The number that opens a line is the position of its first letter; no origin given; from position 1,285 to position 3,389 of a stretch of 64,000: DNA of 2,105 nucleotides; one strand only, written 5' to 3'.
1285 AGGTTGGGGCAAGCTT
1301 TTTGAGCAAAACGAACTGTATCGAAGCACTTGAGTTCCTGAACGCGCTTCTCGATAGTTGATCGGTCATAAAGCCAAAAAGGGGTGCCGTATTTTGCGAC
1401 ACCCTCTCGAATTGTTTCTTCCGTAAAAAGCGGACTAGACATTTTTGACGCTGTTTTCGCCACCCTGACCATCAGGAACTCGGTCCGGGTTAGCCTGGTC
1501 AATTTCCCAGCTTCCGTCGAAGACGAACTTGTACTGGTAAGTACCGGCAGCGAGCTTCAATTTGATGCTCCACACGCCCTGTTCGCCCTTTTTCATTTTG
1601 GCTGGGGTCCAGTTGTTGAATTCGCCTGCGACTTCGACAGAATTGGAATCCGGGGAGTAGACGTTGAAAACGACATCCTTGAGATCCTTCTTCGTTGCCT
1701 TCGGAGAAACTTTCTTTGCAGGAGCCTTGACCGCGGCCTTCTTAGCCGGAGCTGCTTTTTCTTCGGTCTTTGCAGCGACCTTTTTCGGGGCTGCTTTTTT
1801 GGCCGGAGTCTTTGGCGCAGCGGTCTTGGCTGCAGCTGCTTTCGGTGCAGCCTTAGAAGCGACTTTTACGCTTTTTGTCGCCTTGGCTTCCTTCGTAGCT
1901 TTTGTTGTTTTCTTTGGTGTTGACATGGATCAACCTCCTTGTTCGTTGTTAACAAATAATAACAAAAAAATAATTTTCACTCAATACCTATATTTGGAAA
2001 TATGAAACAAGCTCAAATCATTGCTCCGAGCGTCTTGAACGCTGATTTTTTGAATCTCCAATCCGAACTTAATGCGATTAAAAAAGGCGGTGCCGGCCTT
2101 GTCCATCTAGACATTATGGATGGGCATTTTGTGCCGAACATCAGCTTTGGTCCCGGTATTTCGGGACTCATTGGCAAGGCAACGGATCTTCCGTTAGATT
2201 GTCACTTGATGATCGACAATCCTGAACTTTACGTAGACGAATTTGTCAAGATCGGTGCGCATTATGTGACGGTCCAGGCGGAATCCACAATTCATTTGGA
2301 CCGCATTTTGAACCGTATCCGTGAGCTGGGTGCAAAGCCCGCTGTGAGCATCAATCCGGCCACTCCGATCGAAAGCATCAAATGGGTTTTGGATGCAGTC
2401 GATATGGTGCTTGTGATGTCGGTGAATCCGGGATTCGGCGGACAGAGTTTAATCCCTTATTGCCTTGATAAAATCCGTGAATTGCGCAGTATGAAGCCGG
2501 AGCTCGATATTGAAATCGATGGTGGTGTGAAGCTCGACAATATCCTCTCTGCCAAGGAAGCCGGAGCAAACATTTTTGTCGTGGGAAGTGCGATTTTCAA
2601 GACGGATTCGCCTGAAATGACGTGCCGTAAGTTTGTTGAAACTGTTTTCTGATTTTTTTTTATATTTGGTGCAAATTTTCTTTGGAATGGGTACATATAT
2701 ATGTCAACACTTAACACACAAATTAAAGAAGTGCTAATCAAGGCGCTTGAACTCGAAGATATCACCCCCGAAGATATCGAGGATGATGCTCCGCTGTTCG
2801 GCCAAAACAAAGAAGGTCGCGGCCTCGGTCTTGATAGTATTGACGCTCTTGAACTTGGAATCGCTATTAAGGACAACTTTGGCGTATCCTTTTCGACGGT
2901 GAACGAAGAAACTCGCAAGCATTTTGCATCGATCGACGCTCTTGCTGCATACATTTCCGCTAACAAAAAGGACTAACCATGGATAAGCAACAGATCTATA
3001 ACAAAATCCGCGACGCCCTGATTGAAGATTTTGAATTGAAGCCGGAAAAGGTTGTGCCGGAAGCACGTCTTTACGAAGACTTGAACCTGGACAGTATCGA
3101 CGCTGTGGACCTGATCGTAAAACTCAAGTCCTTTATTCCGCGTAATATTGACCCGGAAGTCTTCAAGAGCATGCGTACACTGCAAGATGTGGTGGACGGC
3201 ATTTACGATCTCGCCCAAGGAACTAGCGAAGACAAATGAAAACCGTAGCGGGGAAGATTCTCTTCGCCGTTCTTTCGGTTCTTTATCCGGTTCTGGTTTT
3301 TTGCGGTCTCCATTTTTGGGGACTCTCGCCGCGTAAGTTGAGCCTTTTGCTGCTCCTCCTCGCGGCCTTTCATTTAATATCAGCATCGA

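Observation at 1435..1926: Histone-H1-like tail plus glycogen-binding CBM48: a candidate glycogen-granule-to-nucleoid tether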

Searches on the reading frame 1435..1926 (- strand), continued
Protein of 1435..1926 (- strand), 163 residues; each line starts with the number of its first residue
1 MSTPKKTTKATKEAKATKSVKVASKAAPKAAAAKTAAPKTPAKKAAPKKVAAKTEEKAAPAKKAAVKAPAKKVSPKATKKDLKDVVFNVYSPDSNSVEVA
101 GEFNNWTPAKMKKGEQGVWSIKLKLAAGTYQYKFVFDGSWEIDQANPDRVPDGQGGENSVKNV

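Call 69: find_encoding_contigs(protein=P0109, flank=6000, max_places=2)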
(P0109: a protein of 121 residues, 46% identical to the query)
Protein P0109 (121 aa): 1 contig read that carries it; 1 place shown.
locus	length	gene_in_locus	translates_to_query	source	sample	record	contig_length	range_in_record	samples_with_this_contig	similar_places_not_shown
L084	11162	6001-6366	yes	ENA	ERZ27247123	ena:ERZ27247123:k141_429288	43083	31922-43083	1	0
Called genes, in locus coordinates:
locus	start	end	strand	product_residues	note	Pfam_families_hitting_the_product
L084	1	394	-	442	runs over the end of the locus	-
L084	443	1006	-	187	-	PF01765:RRF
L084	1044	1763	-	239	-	PF00696:AA_kinase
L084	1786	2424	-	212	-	PF00702:Hydrolase, PF12710:HAD, PF13419:HAD_2, PF13242:Hydrolase_like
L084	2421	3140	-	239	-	PF12728:HTH_17, PF00359:PTS_EIIA_2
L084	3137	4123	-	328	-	-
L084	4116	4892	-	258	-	PF01790:LGT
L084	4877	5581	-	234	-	-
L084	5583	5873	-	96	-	PF18709:DLP_helical (weak), PF04977:DivIC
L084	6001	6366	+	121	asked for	PF02922:CBM_48 (weak), PF16561:AMPK1_CBM, PF22058:X25_BaPul_like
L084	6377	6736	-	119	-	-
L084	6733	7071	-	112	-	-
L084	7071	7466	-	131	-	-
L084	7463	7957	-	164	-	PF13353:Fer4_12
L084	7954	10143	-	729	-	PF03477:ATP-cone, PF13597:NRDD, PF01228:Gly_radical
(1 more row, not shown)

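Call 74: list_cluster_members(proteins=[P0093, P0086, P0109, P0102, P0092, P0089, P0083, P0066, P0068, P0071])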
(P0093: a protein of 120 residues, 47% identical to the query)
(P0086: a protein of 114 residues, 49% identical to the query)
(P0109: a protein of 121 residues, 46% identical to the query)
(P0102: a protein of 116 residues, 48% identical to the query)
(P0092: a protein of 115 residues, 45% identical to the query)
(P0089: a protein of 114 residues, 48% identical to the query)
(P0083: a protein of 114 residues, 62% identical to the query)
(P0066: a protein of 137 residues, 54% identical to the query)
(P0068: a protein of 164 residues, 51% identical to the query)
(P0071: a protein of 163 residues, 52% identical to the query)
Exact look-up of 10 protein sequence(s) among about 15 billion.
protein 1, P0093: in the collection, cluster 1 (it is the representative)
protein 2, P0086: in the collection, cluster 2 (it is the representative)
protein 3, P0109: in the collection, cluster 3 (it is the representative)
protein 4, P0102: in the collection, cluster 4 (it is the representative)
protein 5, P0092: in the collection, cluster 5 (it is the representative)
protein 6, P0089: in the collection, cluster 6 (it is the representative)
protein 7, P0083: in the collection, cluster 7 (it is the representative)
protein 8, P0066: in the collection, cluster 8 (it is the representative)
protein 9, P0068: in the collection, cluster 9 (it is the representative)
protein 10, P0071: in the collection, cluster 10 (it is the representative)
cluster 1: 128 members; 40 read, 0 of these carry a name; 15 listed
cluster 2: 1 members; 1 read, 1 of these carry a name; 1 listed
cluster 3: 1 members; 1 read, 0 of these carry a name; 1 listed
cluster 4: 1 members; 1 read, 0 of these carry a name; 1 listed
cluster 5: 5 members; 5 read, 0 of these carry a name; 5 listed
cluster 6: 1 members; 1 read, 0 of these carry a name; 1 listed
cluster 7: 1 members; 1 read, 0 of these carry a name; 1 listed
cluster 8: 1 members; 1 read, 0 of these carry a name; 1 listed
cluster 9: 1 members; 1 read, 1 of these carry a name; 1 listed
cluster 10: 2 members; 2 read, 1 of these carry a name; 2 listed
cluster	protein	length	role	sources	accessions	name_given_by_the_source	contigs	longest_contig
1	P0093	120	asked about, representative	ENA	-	-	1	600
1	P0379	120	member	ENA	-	-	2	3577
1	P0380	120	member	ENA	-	-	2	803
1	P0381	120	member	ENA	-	-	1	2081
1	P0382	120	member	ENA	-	-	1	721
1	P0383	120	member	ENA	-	-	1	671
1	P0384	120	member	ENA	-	-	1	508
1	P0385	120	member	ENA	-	-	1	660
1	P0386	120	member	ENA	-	-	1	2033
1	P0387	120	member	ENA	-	-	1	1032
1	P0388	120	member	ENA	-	-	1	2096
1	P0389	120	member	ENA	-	-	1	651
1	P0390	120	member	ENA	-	-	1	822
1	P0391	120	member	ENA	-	-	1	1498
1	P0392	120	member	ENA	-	-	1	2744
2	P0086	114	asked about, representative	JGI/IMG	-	1,4-alpha-glucan branching enzyme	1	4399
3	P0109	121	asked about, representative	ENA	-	-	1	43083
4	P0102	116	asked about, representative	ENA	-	-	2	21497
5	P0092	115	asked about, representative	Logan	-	-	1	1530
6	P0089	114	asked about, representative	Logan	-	-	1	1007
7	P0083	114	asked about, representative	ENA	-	-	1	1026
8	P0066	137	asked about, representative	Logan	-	-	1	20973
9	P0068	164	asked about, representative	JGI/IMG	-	hypothetical protein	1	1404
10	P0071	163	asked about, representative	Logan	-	-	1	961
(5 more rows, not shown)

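Call 82: predict_structure(alignment_id=A5)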
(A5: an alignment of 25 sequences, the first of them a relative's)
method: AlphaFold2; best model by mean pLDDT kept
length: 154 residues; sequences in the alignment: 25
mean_pLDDT: 65.1   pTM: 0.42
mean pLDDT of the five models: 65.1, 64.8, 63.1, 60.6, 58.5
residues with pLDDT >= 90: 11; 70-90: 61; 50-70: 17; < 50: 65
segments of 3 or more residues with pLDDT < 50: 1-4, 6-21, 23-31, 33-43, 45-67
pLDDT, mean of each block of 10 residues (from residue 1): 47 45 46 43 45 42 45 56 87 86 84 84 89 90 80 87
secondary structure, 60 per line:
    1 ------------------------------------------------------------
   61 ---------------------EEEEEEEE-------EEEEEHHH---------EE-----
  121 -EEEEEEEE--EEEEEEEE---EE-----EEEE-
elements in order: E82-89 E97-101 E122-129 E132-139 E150-153

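Call 84: fold_search(model_id=the predicted structure, library=pdb)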
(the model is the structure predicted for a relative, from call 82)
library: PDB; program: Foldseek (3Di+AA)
matches with E <= 10: 1375; with E <= 0.001: 33
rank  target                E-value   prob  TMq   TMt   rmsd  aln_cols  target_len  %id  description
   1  6c9g_B                1.1e-04  1.00  0.39  0.34   2.7        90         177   26  AMP-activated protein kinase bound to pharmacological activator R739 (released 2018-11-28)
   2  6c9f_B                1.3e-04  1.00  0.40  0.35   2.6        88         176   26  AMP-activated protein kinase bound to pharmacological activator R734 (released 2018-11-28)
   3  1z0m_B                1.4e-04  1.00  0.39  0.71   2.3        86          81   26  the glycogen-binding domain of the AMP-activated protein kinase beta1 subunit (released 2005-10-25)
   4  6c9j_B                1.7e-04  1.00  0.39  0.35   3.8        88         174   26  AMP-activated protein kinase bound to pharmacological activator R734 (released 2018-11-28)
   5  4pyh_A                1.8e-04  1.00  0.41  0.22   3.5        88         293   27  Phospho-glucan bound structure of starch phosphatase Starch EXcess4 reveals the mechanism for C6-specificty (released 2014-04-23)
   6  6c9h_B                2.0e-04  1.00  0.40  0.37   2.6        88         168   26  non-phosphorylated AMP-activated protein kinase bound to pharmacological activator R734 (released 2018-11-28)
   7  8bik_E                2.1e-04  1.00  0.38  0.34   3.8        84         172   26  Crystal structure of human AMPK heterotrimer in complex with allosteric activator C455 (released 2024-05-15)
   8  5iso_D                2.4e-04  1.00  0.39  0.35   2.0        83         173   25  STRUCTURE OF FULL LENGTH HUMAN AMPK (NON-PHOSPHORYLATED AT T-LOOP) IN COMPLEX WITH A SMALL MOLECULE ACTIVATOR, A BENZI (released 2017-03-29)
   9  6b2e_B                2.8e-04  1.00  0.35  0.28   4.8        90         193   26  Structure of full length human AMPK (a2b2g1) in complex with a small molecule activator SC4. (released 2018-04-25)
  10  5t5t_B                3.0e-04  1.00  0.37  0.35   3.8        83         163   28  AMPK bound to allosteric activator (released 2017-03-29)
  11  3nme_A                3.2e-04  1.00  0.41  0.22   3.7        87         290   25  Structure of a plant phosphatase (released 2010-08-11)
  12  5ezv_D                3.2e-04  1.00  0.35  0.29   4.1        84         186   26  X-ray crystal structure of AMP-activated protein kinase alpha-2/alpha-1 RIM chimaera (alpha-2(1-347)/alpha-1(349-401)/ (released 2016-03-09)
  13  8bik_B                3.4e-04  1.00  0.37  0.32   2.4        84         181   25  Crystal structure of human AMPK heterotrimer in complex with allosteric activator C455 (released 2024-05-15)
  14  1z0m_C                3.6e-04  1.00  0.39  0.72   2.1        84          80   26  the glycogen-binding domain of the AMP-activated protein kinase beta1 subunit (released 2005-10-25)
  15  4zhx_B                3.6e-04  1.00  0.39  0.35   2.0        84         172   25  Novel binding site for allosteric activation of AMPK (released 2016-03-09)
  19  3nme_B                4.0e-04  1.00  0.41  0.22   3.7        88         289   26  Structure of a plant phosphatase (released 2010-08-11)
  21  1z0n_B                4.3e-04  1.00  0.38  0.69   3.4        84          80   25  the glycogen-binding domain of the AMP-activated protein kinase (released 2005-10-25)
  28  1z0n_A                6.4e-04  1.00  0.38  0.64   2.2        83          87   25  the glycogen-binding domain of the AMP-activated protein kinase (released 2005-10-25)
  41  1z0m_A                1.4e-03  1.00  0.37  0.62   2.6        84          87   26  the glycogen-binding domain of the AMP-activated protein kinase beta1 subunit (released 2005-10-25)
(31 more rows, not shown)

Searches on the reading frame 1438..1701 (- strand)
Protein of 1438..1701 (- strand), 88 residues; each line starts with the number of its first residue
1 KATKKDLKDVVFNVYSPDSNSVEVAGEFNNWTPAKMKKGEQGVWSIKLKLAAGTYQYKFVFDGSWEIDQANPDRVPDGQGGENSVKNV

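Call 14: search_solved_structures(query=window:1438-1701:-, max_evalue=0.0001, show_alignments=5)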
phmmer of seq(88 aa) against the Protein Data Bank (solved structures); distinct sequences matched with E-value up to 0.0001: 15.
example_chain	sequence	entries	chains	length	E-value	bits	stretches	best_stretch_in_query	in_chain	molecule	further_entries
1z0n_A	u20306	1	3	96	6.8e-07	32.6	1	18-73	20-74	5'-AMP-activated protein kinase, beta-1 subunit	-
4yef_A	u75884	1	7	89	1.5e-06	31.5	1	18-73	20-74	5'-AMP-activated protein kinase subunit beta-1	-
1z0m_A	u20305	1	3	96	1.8e-06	31.2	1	18-73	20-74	5'-AMP-activated protein kinase, beta-1 subunit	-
5ot1_A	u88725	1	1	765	6.7e-06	29.4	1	15-86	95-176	Pullulanase type II, GH13 family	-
6e4t_B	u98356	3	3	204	8.5e-06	29.1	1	19-73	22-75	5'-AMP-activated protein kinase subunit beta-1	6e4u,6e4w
4qfg_B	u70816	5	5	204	9.7e-06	28.9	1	19-73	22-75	5'-AMP-activated protein kinase subunit beta-1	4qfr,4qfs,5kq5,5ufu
4pyh_A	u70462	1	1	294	9.9e-06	28.9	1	18-84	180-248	Phosphoglucan phosphatase DSP4, chloroplastic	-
3nme_A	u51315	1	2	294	1.2e-05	28.6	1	18-84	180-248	SEX4 glucan phosphatase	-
4y0g_A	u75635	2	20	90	2.1e-05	27.8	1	16-72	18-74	5'-AMP-activated protein kinase subunit beta-2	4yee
2f15_A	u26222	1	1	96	2.3e-05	27.7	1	16-72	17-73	5'-AMP-activated protein kinase, beta-2 subunit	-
5t5t_B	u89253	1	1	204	2.3e-05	27.7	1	19-73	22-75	5'-AMP-activated protein kinase subunit beta-1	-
6c9f_B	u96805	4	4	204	2.4e-05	27.6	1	19-73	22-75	5'-AMP-activated protein kinase subunit beta-1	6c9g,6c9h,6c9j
2lu3_A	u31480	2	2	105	2.8e-05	27.4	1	15-72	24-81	5'-AMP-activated protein kinase subunit beta-2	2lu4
4zhx_B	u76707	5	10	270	3e-05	27.3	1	19-73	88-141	5'-AMP-activated protein kinase subunit beta-1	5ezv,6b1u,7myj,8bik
4cfe_B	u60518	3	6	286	3.3e-05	27.2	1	19-73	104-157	5'-AMP-ACTIVATED PROTEIN KINASE SUBUNIT BETA-1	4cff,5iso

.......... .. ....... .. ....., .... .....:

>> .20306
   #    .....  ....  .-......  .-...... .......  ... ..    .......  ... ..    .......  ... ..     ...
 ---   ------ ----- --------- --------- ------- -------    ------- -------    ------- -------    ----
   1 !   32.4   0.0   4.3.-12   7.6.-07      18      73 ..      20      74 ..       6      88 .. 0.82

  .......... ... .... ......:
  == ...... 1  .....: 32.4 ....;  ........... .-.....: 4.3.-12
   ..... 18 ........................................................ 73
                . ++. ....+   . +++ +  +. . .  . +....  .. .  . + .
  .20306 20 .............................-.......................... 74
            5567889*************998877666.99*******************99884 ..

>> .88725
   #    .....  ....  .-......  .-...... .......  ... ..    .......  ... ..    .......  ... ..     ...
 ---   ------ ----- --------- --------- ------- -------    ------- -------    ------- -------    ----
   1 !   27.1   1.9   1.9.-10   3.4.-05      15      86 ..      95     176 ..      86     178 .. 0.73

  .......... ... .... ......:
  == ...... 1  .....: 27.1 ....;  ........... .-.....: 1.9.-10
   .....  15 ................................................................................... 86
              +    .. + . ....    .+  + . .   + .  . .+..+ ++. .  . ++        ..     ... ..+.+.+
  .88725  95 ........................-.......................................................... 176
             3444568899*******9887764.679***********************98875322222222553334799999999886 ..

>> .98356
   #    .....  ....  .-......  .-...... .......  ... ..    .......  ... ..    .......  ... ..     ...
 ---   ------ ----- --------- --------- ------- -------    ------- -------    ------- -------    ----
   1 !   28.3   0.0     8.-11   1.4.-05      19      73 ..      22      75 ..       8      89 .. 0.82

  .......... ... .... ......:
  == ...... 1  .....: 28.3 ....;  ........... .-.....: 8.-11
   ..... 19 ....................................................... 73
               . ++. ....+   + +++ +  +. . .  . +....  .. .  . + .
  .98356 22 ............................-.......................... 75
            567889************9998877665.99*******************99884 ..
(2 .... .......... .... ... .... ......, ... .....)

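Call 47: search_protein_representatives(alignment_id=A2)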
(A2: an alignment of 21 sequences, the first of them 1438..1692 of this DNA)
Query: 21 sequences, 85 profile positions. Proteins with E-value up to 0.001 (for the whole library): 22965; up to 1e-10: 8807; up to 1e-30: 505. The best 150 are listed.
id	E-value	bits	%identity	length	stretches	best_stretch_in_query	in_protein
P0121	2.2e-283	931.1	-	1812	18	5-81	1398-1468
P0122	1.2e-151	509.0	-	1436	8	5-82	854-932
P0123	1.0e-135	457.9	-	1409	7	8-85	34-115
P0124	1.1e-133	451.4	-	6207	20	17-64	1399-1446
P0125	5.6e-115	391.4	-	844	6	4-85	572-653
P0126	4.1e-109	372.6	-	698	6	15-85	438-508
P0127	3.5e-106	363.3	-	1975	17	10-65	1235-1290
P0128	2.3e-105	360.6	-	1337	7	3-85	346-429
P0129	4.1e-103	353.4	-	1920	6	5-85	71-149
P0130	3.7e-102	350.4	-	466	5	7-85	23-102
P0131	1.3e-101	348.6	-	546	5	6-85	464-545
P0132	9.9e-101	345.8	-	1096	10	16-64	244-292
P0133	2.5e-100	344.5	-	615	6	15-84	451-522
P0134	9.2e-99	339.5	-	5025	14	8-64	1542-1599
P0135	7.5e-98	336.5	-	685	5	4-85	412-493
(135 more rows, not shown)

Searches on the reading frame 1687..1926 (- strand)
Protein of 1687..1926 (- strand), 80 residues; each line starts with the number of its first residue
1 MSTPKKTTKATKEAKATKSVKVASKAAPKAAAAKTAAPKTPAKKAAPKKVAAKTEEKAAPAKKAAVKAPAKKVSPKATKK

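Call 66: search_protein_families(library=pfam, proteins=[window:1687-1926:-], max_evalue=10)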
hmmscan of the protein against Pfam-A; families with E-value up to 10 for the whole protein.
seq(80 aa): 0 families

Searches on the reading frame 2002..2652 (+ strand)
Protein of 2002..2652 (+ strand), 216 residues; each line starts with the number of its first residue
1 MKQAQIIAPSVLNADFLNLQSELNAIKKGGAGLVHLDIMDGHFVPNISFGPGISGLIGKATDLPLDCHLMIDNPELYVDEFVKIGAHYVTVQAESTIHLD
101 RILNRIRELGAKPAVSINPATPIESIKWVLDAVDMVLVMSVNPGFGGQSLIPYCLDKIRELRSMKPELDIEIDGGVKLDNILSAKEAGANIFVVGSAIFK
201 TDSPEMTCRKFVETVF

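Call 73: search_protein_families(library=pfam, proteins=[window:2002-2652:+], max_evalue=0.00001)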
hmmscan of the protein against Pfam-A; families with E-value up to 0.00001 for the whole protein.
window:2002-2652:+ (216 aa): 1 family
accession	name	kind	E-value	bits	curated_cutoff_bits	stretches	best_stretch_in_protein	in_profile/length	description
PF00834.25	Ribul_P_3_epim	-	3.3e-74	249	21.1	1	7-199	2-198/198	Ribulose-phosphate 3 epimerase family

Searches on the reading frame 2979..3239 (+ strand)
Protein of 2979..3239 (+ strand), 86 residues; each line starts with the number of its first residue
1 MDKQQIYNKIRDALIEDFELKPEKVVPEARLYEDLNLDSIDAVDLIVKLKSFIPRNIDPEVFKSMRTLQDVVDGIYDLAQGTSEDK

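Call 73: search_protein_families(library=pfam, proteins=[window:2979-3239:+], max_evalue=0.00001)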
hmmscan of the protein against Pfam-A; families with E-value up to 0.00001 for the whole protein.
window:2979-3239:+ (86 aa): 1 family
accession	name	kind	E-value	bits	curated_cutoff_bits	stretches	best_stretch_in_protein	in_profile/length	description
PF00550.31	PP-binding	-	3.2e-07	31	20.8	1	9-73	2-65/67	Phosphopantetheine attachment site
